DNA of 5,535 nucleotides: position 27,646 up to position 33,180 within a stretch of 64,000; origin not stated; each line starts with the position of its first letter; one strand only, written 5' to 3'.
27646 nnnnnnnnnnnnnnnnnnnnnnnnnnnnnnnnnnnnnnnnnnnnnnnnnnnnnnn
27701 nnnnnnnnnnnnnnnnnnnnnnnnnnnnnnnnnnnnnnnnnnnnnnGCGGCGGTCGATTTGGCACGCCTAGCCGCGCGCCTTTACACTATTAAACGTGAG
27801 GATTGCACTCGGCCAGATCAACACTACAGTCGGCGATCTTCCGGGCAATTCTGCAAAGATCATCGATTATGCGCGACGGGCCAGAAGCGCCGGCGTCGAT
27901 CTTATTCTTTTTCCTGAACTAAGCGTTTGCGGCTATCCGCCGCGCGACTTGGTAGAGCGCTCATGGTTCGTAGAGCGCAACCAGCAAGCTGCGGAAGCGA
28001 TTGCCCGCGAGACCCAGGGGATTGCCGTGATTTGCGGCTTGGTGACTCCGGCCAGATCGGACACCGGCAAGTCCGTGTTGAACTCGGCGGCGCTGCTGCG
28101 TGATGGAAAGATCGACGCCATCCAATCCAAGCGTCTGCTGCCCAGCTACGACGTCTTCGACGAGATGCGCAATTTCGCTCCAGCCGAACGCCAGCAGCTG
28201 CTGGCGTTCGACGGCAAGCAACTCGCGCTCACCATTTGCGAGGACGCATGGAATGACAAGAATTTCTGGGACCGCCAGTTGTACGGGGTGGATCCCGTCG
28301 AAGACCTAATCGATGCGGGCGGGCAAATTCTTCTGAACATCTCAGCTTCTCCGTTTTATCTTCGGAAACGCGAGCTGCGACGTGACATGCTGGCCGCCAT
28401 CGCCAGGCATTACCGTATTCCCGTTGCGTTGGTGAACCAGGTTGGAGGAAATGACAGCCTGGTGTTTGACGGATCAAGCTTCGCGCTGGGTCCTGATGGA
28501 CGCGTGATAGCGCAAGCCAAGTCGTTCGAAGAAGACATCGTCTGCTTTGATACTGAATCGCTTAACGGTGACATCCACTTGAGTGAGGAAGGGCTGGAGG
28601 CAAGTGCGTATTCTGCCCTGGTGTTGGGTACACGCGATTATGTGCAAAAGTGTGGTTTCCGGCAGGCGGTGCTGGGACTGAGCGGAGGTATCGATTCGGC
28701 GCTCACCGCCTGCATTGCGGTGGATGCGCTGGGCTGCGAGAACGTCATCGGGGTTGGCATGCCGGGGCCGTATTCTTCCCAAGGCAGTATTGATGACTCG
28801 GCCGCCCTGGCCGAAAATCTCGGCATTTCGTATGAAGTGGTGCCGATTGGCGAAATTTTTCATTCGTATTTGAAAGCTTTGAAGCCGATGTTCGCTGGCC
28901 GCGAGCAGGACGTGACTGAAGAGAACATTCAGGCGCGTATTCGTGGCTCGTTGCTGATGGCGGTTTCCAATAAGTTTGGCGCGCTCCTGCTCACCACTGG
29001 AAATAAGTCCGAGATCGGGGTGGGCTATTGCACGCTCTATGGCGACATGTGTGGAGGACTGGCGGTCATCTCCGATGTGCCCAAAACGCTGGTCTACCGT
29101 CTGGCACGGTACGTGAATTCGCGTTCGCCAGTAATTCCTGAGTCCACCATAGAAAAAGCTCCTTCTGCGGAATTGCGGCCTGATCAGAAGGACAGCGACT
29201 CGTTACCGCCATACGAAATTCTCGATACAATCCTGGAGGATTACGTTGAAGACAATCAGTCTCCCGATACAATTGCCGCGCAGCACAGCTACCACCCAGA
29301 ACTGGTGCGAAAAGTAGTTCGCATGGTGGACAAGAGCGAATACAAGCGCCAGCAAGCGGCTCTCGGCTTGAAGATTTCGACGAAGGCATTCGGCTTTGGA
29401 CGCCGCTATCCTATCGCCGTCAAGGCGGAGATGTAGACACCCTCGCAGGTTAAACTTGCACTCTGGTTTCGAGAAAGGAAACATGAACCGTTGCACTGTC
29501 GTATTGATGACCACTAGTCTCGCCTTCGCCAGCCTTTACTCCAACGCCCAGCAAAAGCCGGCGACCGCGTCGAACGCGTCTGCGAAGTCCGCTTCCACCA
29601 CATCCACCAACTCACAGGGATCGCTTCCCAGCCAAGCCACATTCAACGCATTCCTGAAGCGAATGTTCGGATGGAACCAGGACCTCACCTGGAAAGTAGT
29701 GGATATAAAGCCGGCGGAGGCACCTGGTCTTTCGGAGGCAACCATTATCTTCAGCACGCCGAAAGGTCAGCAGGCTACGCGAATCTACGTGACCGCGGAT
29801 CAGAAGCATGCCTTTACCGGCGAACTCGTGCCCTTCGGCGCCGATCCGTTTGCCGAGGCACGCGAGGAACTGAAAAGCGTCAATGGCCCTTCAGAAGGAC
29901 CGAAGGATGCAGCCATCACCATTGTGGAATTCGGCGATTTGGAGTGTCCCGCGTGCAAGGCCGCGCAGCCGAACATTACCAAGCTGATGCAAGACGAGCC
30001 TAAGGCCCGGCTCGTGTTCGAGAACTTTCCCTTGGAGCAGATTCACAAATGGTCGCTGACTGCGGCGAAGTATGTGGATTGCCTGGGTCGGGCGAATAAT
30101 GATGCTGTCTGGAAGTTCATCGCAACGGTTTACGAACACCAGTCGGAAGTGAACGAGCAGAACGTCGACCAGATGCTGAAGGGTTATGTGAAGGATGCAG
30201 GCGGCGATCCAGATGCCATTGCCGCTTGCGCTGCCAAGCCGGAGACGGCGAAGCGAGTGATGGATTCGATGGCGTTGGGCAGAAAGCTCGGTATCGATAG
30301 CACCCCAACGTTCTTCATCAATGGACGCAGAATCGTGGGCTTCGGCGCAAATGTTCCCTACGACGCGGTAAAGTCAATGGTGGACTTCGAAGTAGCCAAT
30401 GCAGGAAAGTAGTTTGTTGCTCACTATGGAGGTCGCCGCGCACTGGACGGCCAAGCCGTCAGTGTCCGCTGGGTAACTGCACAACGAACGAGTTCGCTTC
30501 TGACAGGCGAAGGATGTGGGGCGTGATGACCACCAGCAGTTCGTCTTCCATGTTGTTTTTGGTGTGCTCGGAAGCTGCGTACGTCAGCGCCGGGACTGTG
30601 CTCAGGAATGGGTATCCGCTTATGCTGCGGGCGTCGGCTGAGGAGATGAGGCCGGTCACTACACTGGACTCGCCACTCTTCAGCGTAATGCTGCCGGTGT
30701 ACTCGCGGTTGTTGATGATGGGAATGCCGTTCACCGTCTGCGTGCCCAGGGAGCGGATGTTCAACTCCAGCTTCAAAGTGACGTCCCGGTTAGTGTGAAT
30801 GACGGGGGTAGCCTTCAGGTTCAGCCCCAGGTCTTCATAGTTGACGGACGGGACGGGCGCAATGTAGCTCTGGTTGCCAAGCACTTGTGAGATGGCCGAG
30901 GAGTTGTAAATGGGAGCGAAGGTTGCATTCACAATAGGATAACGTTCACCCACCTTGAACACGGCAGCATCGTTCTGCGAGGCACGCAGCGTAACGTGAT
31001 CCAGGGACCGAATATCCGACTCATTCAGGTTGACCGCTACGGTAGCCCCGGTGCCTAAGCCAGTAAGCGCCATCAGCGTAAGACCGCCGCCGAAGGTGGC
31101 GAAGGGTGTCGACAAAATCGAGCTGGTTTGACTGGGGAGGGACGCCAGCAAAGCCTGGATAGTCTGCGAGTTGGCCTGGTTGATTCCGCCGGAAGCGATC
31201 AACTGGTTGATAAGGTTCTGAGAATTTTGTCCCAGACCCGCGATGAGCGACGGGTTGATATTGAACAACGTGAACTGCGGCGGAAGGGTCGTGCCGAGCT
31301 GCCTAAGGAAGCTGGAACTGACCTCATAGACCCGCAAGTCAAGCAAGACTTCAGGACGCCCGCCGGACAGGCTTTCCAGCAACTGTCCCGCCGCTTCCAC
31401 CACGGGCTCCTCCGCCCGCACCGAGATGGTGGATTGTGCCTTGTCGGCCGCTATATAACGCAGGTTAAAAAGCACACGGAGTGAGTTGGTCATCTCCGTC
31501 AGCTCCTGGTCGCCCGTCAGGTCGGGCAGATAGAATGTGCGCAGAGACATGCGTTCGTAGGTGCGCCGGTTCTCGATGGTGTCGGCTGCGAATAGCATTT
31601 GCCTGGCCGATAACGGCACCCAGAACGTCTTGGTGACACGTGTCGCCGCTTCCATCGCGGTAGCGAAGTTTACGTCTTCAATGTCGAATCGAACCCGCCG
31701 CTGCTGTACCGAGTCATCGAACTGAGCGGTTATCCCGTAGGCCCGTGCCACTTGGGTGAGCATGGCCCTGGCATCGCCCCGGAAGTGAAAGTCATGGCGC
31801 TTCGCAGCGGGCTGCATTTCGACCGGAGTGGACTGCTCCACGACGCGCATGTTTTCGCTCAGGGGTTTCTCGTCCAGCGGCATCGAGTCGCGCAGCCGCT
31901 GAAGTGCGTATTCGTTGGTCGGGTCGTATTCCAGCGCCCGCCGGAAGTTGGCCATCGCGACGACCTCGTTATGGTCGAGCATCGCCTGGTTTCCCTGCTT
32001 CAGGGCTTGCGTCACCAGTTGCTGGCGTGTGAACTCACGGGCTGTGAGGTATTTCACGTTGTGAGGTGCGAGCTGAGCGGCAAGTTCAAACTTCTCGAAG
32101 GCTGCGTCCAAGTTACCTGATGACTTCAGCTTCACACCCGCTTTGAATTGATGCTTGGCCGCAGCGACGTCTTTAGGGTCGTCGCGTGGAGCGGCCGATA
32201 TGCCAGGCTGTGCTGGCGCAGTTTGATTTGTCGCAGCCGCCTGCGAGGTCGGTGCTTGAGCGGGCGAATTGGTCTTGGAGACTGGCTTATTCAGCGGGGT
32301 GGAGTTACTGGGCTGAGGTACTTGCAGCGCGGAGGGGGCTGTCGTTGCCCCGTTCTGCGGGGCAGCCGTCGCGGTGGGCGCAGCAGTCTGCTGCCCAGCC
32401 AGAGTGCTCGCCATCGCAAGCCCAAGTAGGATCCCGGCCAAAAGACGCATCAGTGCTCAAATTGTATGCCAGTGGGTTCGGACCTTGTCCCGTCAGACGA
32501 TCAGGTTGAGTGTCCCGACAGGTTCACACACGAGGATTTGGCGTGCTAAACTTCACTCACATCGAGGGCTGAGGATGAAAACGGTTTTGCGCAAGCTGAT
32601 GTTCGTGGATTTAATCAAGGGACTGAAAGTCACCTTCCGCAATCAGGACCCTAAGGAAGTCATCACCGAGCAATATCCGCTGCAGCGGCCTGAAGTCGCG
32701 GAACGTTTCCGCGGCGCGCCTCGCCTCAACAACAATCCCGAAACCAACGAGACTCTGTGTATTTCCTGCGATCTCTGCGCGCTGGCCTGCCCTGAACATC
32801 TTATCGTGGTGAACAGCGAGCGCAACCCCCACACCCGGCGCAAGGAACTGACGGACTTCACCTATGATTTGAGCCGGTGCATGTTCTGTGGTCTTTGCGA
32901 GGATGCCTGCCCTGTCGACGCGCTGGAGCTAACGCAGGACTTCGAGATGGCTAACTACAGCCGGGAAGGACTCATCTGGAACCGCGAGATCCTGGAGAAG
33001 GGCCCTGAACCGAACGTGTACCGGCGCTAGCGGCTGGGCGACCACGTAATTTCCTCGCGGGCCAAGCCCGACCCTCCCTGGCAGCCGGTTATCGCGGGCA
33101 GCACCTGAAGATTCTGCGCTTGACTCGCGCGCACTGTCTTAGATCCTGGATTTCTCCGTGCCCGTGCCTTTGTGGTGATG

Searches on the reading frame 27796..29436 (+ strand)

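Call 54: search_protein_families(library=pfam, proteins=[window:27796-29436:+], max_evalue=0.00001)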
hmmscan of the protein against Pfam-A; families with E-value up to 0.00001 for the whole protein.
window:27796-29436:+ (546 aa): 2 families
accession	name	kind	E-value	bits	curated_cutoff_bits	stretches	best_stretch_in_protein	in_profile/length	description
PF02540.23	NAD_synthase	-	2.2e-76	256.6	21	1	273-521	3-242/242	NAD synthase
PF00795.27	CN_hydrolase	-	1.1e-23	84.3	23.2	1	2-249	1-242/256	Carbon-nitrogen hydrolase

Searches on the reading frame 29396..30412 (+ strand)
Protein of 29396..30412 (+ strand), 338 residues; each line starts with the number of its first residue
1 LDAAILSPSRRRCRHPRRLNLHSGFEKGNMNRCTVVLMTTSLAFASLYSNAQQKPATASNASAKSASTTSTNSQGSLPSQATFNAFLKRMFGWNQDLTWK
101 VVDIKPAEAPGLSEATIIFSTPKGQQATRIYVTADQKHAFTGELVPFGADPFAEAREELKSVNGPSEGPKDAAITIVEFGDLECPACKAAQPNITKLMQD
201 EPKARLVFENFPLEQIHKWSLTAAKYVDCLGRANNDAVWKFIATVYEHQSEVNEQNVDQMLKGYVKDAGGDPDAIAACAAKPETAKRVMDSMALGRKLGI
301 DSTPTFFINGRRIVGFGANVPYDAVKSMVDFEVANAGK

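Call 54: search_protein_families(library=pfam, proteins=[window:29396-30412:+], max_evalue=0.00001)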
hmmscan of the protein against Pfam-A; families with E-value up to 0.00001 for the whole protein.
window:29396-30412:+ (338 aa): 2 families
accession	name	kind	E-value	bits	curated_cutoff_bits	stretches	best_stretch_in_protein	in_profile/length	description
PF13462.12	Thioredoxin_4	-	5.7e-23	82.4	23.2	1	163-330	4-164/165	Thioredoxin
PF01323.26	DSBA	-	7.6e-13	49.1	25.6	1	175-318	1-180/191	DSBA-like thioredoxin domain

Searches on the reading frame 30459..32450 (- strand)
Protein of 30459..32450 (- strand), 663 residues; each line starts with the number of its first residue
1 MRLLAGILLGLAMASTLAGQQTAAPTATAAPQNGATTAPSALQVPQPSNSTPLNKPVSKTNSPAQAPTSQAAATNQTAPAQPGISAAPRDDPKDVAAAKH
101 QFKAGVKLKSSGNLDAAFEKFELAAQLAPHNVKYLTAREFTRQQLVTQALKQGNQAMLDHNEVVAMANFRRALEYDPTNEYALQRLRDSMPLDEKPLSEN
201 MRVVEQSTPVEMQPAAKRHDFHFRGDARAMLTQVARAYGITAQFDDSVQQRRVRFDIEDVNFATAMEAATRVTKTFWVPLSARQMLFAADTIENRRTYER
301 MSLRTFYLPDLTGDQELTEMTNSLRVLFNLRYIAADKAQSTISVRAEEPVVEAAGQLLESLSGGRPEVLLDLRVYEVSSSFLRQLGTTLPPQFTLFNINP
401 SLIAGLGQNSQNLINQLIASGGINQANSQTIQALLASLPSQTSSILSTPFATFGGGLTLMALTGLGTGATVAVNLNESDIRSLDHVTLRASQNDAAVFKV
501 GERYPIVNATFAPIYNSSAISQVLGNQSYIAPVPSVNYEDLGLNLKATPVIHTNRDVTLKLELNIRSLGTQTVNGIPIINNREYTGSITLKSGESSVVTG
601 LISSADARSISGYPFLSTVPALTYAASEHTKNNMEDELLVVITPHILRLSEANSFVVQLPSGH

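Call 54: search_protein_families(library=pfam, proteins=[window:30459-32450:-], max_evalue=0.00001)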
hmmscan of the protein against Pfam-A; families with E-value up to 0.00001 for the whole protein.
window:30459-32450:- (663 aa): 1 family
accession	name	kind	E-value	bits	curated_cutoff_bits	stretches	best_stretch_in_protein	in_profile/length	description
PF00263.26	Secretin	-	8.8e-28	97.4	27.5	1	478-648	6-169/169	Bacterial type II and III secretion system protein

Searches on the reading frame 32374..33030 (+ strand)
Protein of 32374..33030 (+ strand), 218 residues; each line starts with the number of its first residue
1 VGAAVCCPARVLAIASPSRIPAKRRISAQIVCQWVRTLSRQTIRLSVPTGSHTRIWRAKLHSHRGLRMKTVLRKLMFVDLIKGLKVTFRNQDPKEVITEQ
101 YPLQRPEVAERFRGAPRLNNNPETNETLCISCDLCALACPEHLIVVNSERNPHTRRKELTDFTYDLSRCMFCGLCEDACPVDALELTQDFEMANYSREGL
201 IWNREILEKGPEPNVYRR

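Call 55: search_protein_families(library=pfam, proteins=[window:32374-33030:+], max_evalue=0.00001)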
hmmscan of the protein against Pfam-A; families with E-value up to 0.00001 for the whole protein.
window:32374-33030:+ (218 aa): 10 families
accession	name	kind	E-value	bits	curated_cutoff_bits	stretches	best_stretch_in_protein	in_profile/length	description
PF00037.32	Fer4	-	3.3e-14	52.5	21.1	1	163-185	2-24/24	4Fe-4S binding domain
PF12838.12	Fer4_7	-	5.9e-12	46.3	27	1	129-183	2-52/52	4Fe-4S dicluster domain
PF13187.11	Fer4_9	-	1.8e-09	37.9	27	1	129-183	2-51/52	4Fe-4S dicluster domain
PF13484.11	Fer4_16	-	2.3e-08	35.2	30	0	168-191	1-25/66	4Fe-4S double cluster binding domain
PF13237.11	Fer4_10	-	4.6e-08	33.3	25.5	1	124-180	4-53/53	4Fe-4S dicluster domain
PF13534.11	Fer4_17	-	7.1e-08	33.3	22.2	0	120-143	37-60/61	4Fe-4S dicluster domain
PF14697.11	Fer4_21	-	4.3e-07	30.4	35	1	125-185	4-58/59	4Fe-4S dicluster domain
PF13183.11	Fer4_8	-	4.5e-07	30.7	27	0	129-182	5-67/68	4Fe-4S dicluster domain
PF12797.12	Fer4_2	-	2.6e-06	27.5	24.5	0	163-181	4-22/22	4Fe-4S binding domain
PF12837.12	Fer4_6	-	5e-06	26.7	25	0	122-144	2-24/24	4Fe-4S binding domain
